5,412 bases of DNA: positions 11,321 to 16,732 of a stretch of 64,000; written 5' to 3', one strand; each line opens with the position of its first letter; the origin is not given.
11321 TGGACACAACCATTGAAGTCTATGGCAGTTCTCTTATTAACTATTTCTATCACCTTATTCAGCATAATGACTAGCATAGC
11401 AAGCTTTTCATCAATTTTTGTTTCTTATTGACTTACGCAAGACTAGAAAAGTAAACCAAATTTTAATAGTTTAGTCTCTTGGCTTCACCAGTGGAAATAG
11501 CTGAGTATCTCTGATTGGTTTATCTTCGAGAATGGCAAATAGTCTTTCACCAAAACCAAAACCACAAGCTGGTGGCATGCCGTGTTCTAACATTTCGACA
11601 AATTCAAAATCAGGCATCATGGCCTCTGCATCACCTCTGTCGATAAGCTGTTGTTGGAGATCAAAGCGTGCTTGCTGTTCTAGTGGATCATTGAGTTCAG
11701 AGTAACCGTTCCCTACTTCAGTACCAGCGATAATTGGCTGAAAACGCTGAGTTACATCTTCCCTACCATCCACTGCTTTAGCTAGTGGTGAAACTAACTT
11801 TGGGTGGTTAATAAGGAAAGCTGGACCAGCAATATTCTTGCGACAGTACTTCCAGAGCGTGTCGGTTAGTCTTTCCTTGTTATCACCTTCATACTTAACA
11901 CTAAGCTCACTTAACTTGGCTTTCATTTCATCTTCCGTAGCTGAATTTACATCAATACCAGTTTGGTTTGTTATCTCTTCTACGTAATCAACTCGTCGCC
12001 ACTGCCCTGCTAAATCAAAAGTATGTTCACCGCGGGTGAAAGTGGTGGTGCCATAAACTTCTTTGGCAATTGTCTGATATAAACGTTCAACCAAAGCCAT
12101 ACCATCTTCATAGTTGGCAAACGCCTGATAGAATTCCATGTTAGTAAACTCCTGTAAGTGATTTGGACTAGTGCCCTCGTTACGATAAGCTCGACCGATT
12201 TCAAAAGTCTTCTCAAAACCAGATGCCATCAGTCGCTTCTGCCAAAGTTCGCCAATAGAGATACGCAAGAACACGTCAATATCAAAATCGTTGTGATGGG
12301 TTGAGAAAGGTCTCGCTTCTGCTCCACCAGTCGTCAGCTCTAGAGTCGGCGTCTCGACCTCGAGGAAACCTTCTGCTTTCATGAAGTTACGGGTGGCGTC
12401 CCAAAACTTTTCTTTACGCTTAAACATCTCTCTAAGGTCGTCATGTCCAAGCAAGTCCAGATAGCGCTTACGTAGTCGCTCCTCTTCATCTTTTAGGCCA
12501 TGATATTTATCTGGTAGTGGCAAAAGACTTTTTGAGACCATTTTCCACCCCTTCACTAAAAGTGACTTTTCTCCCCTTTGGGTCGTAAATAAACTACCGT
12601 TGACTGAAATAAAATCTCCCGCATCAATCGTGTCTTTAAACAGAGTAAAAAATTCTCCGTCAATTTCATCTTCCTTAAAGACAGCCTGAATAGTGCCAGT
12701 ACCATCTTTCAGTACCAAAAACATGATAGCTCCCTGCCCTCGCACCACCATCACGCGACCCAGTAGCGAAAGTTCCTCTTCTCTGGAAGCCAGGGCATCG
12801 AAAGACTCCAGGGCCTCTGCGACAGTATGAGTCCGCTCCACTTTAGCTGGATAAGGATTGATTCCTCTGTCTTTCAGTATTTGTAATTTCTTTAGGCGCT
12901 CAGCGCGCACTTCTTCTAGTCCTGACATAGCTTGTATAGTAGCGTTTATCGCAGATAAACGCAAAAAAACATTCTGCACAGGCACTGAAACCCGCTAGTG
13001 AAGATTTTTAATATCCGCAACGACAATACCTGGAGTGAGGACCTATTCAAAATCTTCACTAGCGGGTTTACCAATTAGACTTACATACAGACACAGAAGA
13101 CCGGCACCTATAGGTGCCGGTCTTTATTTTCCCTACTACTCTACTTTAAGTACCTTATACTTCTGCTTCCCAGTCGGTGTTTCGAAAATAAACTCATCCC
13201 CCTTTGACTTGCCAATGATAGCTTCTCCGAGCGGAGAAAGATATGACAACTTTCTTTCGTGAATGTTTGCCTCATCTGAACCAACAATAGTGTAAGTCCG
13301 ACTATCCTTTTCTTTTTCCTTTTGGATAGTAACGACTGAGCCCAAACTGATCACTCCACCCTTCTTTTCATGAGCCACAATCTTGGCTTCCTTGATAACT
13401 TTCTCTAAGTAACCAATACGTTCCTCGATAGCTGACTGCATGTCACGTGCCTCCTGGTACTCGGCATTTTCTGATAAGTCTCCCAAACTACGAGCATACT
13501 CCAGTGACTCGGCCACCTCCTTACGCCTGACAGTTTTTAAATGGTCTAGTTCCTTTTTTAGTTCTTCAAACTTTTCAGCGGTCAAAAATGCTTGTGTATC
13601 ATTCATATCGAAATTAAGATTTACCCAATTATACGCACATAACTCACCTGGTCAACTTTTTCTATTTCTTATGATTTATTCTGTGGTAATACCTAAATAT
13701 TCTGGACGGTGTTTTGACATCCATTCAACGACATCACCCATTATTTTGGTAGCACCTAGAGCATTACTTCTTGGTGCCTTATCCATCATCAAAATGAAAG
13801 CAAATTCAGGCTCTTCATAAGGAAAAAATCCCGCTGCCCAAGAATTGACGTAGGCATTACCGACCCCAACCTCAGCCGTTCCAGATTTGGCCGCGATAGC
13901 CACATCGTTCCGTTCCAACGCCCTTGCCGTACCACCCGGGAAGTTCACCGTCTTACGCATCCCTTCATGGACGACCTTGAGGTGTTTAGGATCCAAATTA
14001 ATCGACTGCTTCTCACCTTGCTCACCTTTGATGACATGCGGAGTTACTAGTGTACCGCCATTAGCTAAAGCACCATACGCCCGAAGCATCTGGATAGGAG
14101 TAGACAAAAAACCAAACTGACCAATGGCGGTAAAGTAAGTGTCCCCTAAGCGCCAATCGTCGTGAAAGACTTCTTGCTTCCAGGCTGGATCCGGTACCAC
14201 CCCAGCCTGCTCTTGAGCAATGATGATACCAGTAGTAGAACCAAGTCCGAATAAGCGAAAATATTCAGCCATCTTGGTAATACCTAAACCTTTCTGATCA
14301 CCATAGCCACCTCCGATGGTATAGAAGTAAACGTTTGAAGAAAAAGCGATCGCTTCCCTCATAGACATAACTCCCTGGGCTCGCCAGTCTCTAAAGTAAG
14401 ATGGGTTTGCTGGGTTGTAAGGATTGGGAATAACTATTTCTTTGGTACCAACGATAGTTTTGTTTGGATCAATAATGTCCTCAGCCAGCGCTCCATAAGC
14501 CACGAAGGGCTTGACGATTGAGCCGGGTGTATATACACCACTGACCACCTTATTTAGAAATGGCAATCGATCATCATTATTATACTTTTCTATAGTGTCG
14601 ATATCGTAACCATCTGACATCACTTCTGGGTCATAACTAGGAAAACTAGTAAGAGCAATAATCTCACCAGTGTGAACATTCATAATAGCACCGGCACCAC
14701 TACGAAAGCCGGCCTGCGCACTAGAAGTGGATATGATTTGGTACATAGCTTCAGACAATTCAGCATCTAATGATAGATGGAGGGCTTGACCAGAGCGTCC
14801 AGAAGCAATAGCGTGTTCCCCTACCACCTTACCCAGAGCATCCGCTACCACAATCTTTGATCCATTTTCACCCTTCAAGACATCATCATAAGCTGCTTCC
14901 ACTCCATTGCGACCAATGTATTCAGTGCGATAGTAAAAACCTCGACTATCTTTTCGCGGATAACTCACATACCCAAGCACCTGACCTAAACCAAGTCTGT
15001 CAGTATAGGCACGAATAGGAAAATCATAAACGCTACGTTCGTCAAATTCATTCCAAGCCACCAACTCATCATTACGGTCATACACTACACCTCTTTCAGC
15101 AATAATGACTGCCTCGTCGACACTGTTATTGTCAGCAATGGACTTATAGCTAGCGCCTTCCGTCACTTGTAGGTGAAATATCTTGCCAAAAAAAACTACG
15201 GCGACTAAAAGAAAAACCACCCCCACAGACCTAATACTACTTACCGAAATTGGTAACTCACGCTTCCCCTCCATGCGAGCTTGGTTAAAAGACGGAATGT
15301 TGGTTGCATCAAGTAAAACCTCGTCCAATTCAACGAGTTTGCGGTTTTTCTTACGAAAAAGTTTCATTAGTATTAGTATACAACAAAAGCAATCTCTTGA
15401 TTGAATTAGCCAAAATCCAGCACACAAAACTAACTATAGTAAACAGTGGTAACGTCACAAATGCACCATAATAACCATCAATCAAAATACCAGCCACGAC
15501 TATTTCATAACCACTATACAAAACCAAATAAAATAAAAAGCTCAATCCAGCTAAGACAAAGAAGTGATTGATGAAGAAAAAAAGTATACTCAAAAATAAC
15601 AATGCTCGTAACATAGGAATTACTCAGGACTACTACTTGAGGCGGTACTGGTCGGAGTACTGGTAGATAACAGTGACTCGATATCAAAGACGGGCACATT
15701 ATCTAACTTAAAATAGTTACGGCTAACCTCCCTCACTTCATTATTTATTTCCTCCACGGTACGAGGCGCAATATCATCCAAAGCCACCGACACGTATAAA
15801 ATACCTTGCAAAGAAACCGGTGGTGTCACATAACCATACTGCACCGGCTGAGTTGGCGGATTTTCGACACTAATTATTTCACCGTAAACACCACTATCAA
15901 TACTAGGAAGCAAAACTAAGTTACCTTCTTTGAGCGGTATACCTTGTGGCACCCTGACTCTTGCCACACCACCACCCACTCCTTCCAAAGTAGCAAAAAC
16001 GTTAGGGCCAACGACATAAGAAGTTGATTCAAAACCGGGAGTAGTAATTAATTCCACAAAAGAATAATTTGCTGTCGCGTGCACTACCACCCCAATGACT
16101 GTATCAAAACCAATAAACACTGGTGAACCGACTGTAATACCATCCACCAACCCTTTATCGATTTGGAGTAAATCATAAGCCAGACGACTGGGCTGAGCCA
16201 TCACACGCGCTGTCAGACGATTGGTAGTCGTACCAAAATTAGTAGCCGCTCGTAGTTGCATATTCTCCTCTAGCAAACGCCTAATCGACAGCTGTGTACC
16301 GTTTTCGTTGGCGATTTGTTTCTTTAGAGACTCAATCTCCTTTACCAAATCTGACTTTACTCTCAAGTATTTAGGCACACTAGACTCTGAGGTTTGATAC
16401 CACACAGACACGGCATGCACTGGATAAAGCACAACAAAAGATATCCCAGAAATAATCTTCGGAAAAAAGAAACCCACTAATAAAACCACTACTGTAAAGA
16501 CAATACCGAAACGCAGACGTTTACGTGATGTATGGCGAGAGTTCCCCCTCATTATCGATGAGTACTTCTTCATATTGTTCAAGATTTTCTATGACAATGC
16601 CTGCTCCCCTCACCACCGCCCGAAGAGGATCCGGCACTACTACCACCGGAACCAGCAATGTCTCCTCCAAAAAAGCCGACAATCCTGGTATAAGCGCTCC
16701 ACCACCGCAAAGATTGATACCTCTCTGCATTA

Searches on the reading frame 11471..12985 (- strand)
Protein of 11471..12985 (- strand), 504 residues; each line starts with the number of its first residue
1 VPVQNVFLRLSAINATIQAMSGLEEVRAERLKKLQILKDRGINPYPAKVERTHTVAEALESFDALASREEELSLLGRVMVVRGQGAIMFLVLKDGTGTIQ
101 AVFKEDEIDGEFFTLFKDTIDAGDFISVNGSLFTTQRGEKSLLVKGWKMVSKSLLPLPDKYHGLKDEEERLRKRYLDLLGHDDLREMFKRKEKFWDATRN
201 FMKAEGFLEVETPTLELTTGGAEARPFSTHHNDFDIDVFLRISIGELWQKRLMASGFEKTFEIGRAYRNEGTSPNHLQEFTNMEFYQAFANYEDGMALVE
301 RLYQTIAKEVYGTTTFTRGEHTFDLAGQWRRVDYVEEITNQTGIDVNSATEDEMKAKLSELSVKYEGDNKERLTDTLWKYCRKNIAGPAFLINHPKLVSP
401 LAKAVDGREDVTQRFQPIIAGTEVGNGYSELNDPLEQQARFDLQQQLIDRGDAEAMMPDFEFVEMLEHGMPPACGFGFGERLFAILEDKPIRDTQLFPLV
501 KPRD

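Call 40: search_protein_families(library=pfam, proteins=[window:11471-12985:-], max_evalue=0.001)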
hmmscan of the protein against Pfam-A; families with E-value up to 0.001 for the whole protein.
window:11471-12985:- (504 aa): 2 families
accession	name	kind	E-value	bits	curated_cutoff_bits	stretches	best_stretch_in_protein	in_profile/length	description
PF00152.25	tRNA-synt_2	-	5.9e-66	223.1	25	1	166-499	1-306/308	tRNA synthetases class II (D, K and N)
PF01336.31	tRNA_anti-codon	-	4.1e-13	49.5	27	1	74-148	3-73/75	OB-fold nucleic acid binding domain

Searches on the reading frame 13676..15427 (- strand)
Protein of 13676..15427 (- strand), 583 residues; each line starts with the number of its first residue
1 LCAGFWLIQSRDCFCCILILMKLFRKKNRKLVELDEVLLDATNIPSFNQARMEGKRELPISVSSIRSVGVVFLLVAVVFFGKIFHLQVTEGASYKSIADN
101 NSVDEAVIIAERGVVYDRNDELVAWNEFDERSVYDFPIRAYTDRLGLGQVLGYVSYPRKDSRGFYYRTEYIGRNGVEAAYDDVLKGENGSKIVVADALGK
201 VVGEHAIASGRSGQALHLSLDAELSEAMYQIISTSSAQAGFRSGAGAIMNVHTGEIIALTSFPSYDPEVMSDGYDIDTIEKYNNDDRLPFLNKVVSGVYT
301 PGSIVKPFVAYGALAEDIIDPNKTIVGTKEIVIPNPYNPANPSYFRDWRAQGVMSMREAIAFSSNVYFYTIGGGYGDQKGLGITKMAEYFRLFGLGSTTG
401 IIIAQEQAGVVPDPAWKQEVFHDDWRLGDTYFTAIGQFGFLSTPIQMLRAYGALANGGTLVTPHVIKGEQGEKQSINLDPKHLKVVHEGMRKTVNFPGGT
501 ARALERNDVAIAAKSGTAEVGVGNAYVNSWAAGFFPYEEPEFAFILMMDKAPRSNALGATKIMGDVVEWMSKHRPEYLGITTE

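Call 40: search_protein_families(library=pfam, proteins=[window:13676-15427:-], max_evalue=0.001)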
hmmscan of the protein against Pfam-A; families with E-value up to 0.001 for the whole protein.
window:13676-15427:- (583 aa): 2 families
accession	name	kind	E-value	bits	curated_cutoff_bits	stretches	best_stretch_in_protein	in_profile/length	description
PF00905.27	Transpeptidase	-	1.5e-53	182.4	22.1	1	246-561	3-292/299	Penicillin binding protein transpeptidase domain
PF03717.20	PBP_dimer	-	3.5e-13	50.8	24.4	1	137-204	106-178/180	Penicillin-binding Protein dimerisation domain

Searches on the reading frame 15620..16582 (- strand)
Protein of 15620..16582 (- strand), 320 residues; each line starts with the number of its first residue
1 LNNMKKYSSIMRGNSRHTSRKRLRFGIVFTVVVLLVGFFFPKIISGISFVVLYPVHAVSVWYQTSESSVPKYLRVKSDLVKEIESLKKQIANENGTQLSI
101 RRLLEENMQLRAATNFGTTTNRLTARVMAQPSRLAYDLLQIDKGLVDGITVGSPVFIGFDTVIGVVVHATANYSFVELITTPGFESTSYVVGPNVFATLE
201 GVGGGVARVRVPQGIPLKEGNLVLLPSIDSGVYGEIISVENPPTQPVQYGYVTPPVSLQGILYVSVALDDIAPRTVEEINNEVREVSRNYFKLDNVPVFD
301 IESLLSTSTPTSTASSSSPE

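Call 41: search_protein_families(library=pfam, proteins=[window:15620-16582:-], max_evalue=0.001)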
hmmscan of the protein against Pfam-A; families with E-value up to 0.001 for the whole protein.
window:15620-16582:- (320 aa): 1 family
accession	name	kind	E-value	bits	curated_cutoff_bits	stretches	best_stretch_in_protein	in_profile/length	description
PF04085.20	MreC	-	3.2e-12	46.9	28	1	128-266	2-145/147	Rod shape-determining protein MreC, barrel core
